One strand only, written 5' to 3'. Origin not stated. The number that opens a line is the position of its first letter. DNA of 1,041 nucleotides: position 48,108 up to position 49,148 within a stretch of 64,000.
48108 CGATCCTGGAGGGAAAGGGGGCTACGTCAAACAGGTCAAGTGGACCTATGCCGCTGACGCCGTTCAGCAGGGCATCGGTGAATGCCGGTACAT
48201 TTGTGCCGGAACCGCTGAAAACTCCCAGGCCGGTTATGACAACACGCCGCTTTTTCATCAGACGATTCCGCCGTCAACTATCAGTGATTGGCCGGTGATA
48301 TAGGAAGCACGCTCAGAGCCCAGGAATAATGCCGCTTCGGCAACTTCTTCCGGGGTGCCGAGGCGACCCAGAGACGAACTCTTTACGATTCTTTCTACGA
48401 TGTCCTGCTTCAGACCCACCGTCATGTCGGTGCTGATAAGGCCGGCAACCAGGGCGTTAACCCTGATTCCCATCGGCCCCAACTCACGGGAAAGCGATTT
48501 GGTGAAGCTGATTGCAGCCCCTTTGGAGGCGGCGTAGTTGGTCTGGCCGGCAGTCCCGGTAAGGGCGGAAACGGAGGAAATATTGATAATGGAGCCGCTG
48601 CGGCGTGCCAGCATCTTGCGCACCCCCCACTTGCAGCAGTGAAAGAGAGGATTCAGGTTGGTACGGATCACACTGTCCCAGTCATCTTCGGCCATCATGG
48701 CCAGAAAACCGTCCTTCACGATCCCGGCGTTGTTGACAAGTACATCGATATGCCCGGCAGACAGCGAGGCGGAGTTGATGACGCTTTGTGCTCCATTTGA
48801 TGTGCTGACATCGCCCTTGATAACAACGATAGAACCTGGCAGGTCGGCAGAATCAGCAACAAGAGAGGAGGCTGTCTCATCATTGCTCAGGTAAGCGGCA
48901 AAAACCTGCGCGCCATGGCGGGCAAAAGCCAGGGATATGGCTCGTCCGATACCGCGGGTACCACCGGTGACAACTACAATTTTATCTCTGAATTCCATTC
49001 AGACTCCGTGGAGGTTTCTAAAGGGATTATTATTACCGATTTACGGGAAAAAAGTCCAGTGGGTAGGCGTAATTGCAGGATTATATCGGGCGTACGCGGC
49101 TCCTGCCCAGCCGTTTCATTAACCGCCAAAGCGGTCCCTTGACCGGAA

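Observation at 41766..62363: tRNA-bracketed ~20-kb lipid operon: APE-like type II FAS/PKS and envelope-export scaffold combined with six radical SAM enzymes; product unknown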

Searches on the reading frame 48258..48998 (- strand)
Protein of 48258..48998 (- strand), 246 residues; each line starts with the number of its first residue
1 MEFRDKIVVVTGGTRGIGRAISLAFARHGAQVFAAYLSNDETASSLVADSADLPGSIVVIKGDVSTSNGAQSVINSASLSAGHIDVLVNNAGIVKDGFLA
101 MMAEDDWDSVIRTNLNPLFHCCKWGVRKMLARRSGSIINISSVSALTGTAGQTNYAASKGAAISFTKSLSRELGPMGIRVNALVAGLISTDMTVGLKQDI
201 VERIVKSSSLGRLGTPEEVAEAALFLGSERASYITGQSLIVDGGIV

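Call 4: search_protein_families(library=pfam, proteins=[window:48258-48998:-], max_evalue=0.01)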
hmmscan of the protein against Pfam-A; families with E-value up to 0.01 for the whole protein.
window:48258-48998:- (246 aa): 4 families
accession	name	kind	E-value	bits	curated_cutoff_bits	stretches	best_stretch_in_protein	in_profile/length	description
PF13561.12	adh_short_C2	-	1.2e-61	208.8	27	1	15-245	6-235/236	Enoyl-(Acyl carrier protein) reductase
PF00106.31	adh_short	-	4.5e-54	183.4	26.6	1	6-198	1-192/195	short chain dehydrogenase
PF08659.16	KR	-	1.6e-17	64.5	22.6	1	8-168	3-162/180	KR domain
PF01370.27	Epimerase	-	0.00063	19.7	20.9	1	8-173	1-160/240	NAD dependent epimerase/dehydratase family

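Call 6: search_protein_families(library=ncbifam, proteins=[window:48258-48998:-], max_evalue=0.001)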
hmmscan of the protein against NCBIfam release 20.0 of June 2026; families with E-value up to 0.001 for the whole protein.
window:48258-48998:- (246 aa): 234 families (the best 25 are shown)
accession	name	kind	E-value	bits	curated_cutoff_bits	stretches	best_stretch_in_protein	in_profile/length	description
TIGR01830.1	3oxo_ACP_reduc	equivalog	2.9e-79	266.1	297.75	1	8-246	1-239/239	3-oxoacyl-[acyl-carrier-protein] reductase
NF004197.0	PRK05653.1-1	equivalog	1.7e-73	247.3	332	1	3-245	5-246/249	3-oxoacyl-ACP reductase FabG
NF004198.0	PRK05653.1-3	equivalog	5.4e-72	242.2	296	1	4-245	6-246/248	3-oxoacyl-ACP reductase FabG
TIGR01829.1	AcAcCoA_reduct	subfamily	1.3e-67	228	302.1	1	6-245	1-240/242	acetoacetyl-CoA reductase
NF009466.0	PRK12826.1-2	subfamily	1.9e-65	220.8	222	1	6-244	4-243/248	3-oxoacyl-ACP reductase FabG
NF053542.1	FlxB_rubin_SDR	equivalog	2.2e-65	220.7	340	1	6-245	1-239/239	flexirubin biosynthesis SDR family reductase FlxB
NF004199.0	PRK05653.1-4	equivalog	2.7e-65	220.4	301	1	1-245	1-245/247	3-oxoacyl-ACP reductase FabG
NF009464.0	PRK12824.1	subfamily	1.6e-63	214.7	269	1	5-245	2-242/245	3-oxoacyl-ACP reductase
NF005559.1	PRK07231.1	subfamily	2.8e-61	207.2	215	1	3-245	2-247/249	glucose 1-dehydrogenase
NF004200.0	PRK05653.1-5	equivalog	4.5e-60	203.2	273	1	6-246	3-242/242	3-oxoacyl-ACP reductase FabG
NF052558.1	MBtsdlDhBudC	equivalog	4.7e-60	203.3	270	1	3-245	1-241/250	meso-2,3-butanediol dehydrogenase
NF004791.0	PRK06138.1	equivalog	7.7e-59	199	312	1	1-245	1-249/252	SDR family oxidoreductase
NF004818.0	PRK06172.1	equivalog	2.8e-58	197.2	336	1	1-246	3-251/253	SDR family oxidoreductase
NF047420.2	EF_P_mod_YmfI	equivalog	4.4e-56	190.3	238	1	8-245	2-235/236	elongation factor P 5-aminopentanone reductase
NF009468.0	PRK12826.1-4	equivalog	8.7e-56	189.4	318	1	2-245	4-247/256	SDR family oxidoreductase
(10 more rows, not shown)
